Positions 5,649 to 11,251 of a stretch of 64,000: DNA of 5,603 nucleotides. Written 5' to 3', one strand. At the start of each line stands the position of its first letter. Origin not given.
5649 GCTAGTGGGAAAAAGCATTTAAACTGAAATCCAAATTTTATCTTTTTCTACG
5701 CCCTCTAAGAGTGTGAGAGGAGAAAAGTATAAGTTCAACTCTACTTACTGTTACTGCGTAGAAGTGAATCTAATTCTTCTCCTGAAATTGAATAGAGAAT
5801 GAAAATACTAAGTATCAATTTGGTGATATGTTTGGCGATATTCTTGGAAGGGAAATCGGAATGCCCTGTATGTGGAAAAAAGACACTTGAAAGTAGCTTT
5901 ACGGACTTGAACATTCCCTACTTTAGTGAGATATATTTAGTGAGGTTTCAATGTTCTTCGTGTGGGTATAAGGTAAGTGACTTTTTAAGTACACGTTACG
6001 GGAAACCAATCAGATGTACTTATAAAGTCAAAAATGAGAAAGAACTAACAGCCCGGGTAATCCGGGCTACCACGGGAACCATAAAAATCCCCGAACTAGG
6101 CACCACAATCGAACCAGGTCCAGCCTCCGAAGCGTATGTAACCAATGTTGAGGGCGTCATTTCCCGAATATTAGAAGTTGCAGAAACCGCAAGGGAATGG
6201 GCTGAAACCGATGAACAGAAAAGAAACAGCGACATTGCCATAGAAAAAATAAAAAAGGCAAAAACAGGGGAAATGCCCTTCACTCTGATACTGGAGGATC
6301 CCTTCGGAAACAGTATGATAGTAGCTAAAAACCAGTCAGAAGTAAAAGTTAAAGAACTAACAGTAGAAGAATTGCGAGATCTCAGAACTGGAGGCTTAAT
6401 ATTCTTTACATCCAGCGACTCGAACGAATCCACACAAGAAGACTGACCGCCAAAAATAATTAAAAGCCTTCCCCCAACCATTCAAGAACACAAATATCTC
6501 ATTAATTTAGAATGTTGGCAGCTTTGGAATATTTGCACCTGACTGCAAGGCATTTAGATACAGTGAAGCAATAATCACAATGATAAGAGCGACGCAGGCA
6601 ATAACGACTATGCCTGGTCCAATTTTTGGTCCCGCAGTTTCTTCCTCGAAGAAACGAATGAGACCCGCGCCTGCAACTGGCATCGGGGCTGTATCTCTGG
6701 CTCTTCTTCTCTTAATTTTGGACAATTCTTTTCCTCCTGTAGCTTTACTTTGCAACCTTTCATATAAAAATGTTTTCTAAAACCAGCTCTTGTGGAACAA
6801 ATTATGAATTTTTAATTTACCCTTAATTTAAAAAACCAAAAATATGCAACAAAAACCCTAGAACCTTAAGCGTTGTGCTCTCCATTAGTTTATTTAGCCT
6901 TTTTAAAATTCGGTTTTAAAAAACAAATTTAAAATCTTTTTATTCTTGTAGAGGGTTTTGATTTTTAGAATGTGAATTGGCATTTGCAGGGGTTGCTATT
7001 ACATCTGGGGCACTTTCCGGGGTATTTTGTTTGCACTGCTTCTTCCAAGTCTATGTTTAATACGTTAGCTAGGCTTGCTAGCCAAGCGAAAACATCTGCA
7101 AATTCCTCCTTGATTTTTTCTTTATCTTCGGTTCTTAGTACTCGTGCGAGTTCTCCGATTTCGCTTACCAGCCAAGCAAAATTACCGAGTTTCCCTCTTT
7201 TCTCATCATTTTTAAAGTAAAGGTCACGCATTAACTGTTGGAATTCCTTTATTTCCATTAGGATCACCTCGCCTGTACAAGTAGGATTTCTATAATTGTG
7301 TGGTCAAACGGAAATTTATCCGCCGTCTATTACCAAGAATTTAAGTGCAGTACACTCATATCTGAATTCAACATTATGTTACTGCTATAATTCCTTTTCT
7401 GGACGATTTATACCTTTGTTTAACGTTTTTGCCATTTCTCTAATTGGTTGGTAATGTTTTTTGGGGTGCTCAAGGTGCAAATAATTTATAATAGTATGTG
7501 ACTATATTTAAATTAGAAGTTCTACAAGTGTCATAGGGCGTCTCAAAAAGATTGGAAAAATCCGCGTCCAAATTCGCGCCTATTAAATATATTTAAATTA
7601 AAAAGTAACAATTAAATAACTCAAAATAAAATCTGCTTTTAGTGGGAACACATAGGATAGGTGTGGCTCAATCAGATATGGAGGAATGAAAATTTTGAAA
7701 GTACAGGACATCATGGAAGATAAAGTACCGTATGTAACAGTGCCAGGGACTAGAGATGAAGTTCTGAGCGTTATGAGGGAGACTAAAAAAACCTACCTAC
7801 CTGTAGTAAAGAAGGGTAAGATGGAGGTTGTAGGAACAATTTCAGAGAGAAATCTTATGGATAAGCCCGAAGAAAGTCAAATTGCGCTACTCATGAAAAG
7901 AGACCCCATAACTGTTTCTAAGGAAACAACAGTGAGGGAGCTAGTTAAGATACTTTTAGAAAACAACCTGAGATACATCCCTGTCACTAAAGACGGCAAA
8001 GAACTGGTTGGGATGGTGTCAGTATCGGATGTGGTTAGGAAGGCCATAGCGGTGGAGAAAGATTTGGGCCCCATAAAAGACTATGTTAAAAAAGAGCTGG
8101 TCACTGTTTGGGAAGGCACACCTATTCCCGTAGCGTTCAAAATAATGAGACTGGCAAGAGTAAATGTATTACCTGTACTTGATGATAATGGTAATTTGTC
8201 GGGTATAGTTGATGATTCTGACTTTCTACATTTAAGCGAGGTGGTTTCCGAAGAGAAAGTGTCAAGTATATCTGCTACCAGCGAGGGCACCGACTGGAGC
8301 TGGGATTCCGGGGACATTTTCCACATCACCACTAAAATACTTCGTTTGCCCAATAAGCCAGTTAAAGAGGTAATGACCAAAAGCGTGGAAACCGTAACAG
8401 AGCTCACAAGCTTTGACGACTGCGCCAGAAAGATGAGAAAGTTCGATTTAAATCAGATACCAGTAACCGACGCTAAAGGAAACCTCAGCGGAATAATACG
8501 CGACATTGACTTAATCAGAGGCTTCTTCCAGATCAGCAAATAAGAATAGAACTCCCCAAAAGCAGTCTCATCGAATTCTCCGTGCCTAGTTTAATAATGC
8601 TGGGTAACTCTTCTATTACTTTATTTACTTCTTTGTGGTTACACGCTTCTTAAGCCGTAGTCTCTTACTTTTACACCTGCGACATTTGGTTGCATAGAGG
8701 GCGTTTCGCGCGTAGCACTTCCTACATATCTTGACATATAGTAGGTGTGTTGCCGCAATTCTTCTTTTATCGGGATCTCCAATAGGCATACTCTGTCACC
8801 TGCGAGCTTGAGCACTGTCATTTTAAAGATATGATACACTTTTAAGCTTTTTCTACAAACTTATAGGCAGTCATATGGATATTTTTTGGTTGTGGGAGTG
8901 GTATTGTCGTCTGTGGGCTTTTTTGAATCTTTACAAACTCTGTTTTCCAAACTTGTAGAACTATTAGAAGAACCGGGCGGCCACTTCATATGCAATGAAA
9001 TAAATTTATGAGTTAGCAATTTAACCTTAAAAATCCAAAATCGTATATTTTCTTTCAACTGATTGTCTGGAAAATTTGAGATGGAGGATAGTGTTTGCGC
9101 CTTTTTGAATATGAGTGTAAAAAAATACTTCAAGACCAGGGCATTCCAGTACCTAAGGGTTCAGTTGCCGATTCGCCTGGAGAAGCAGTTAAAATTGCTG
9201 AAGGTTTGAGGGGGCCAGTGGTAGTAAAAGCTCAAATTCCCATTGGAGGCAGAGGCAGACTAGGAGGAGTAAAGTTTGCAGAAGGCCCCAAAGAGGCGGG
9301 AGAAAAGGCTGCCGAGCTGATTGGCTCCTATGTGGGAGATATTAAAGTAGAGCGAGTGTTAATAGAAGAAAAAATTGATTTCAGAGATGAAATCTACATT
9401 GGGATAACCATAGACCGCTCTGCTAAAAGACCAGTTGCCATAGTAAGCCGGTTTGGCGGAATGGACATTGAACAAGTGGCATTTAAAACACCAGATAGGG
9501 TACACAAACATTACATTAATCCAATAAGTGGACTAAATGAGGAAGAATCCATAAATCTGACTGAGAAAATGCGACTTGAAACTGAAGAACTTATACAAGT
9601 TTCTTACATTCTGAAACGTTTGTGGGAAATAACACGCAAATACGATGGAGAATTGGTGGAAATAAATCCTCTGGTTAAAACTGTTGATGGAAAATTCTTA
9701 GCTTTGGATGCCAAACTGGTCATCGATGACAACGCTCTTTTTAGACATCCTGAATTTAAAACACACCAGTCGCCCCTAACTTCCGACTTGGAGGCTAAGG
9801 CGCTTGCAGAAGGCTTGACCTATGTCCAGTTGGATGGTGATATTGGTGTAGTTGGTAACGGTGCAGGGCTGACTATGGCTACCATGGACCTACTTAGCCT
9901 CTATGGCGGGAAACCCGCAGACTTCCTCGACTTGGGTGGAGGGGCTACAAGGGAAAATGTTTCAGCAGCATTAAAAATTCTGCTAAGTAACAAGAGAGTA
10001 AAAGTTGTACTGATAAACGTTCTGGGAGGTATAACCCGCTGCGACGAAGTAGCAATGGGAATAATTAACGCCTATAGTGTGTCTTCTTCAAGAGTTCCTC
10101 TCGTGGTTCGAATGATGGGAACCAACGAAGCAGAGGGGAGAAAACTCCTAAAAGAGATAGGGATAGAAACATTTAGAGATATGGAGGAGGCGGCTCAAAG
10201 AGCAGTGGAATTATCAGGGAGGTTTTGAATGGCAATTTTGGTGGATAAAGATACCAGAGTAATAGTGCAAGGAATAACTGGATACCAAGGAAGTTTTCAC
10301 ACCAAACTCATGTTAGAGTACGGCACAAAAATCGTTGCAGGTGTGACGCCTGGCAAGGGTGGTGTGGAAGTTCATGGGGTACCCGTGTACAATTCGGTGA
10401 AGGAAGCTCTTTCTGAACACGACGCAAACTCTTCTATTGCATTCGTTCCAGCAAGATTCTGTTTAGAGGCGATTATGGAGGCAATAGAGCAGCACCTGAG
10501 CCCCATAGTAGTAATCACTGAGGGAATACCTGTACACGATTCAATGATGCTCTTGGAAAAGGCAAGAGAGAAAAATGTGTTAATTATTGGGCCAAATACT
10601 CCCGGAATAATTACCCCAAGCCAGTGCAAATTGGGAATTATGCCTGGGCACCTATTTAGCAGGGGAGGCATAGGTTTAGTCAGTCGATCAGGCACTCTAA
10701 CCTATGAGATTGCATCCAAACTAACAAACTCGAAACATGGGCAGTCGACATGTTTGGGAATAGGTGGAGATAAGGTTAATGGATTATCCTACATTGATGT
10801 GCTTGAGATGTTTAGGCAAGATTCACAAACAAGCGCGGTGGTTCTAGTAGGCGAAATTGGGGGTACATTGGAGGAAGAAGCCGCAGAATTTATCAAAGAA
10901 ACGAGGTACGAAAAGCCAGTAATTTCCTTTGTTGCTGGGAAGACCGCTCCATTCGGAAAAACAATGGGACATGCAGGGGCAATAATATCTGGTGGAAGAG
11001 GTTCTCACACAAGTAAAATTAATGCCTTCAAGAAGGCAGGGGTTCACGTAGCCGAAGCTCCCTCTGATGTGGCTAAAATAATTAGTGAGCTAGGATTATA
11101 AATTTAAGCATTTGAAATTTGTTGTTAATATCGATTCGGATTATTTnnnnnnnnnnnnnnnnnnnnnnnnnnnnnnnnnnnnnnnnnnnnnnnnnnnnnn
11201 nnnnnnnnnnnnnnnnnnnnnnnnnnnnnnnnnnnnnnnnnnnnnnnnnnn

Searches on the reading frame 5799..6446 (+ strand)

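Call 89: search_protein_families(library=pfam, proteins=[window:5799-6446:+], max_evalue=0.0001)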
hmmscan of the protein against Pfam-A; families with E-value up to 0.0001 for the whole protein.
window:5799-6446:+ (215 aa): 2 families
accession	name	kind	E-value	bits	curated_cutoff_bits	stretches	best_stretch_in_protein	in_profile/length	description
PF22794.1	jr-ZPR1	-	1.6e-21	76.9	27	1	82-186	2-112/125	ZPR1 jelly-roll domain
PF03367.19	Zn_ribbon_ZPR1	-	9.7e-09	35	23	1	20-60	7-46/56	ZPR1 zinc-finger domain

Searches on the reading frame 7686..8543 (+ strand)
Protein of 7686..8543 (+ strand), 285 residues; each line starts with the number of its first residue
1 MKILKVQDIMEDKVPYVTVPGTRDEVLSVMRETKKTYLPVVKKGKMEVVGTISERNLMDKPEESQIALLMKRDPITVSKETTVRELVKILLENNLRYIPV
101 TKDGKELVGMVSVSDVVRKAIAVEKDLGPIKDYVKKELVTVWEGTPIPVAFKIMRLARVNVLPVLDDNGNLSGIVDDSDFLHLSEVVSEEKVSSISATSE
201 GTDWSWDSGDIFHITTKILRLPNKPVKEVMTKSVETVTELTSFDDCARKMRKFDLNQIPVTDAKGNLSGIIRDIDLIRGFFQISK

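Call 89: search_protein_families(library=pfam, proteins=[window:7686-8543:+], max_evalue=0.0001)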
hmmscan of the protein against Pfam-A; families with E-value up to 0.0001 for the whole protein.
window:7686-8543:+ (285 aa): 1 family
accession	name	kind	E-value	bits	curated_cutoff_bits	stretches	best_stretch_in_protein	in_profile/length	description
PF00571.33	CBS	-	3.1e-46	155.9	24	4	69-119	4-54/57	CBS domain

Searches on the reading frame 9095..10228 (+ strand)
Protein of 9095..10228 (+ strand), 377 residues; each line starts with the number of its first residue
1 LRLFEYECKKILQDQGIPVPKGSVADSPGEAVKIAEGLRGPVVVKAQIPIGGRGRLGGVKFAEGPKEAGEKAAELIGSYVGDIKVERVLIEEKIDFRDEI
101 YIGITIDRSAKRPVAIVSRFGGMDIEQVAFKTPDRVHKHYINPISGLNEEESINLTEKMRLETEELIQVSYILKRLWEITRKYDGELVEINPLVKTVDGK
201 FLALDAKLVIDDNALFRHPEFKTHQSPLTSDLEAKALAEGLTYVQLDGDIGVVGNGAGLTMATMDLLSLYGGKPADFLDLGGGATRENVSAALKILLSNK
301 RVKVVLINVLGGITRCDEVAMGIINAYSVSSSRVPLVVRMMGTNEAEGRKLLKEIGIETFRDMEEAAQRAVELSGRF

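Call 89: search_protein_families(library=pfam, proteins=[window:9095-10228:+], max_evalue=0.0001)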
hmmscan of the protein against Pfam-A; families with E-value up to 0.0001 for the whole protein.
window:9095-10228:+ (377 aa): 4 families
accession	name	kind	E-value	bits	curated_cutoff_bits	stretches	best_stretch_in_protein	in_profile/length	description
PF08442.15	ATP-grasp_2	-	1.9e-57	194.6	29.5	1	3-194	2-201/202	ATP-grasp domain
PF00549.24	Ligase_CoA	-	5.5e-26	91.6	24.5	1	255-370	3-125/128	CoA-ligase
PF13549.11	ATP-grasp_5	-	1.1e-13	51.5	27.6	1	3-210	10-221/221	ATP-grasp domain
PF24948.1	Citrate_synth_N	-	1.4e-10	41.4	83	1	41-217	53-227/232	ATP-citrate synthase ATP-grasp domain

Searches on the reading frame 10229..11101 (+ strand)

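Call 89: search_protein_families(library=pfam, proteins=[window:10229-11101:+], max_evalue=0.0001)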
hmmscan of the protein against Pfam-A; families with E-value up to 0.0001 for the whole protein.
window:10229-11101:+ (290 aa): 4 families
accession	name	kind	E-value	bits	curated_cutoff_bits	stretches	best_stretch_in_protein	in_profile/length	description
PF02629.25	CoA_binding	-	3e-29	102.1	22.3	1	6-99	1-97/97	CoA binding domain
PF00549.24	Ligase_CoA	-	4.7e-22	78.9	24.5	1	151-271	1-126/128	CoA-ligase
PF13607.11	Succ_CoA_lig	-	1.9e-11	44.3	27.4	1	145-282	1-132/138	Succinyl-CoA ligase like flavodoxin domain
PF13380.12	CoA_binding_2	-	2.2e-06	28.5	22.8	1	29-128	24-114/116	CoA binding domain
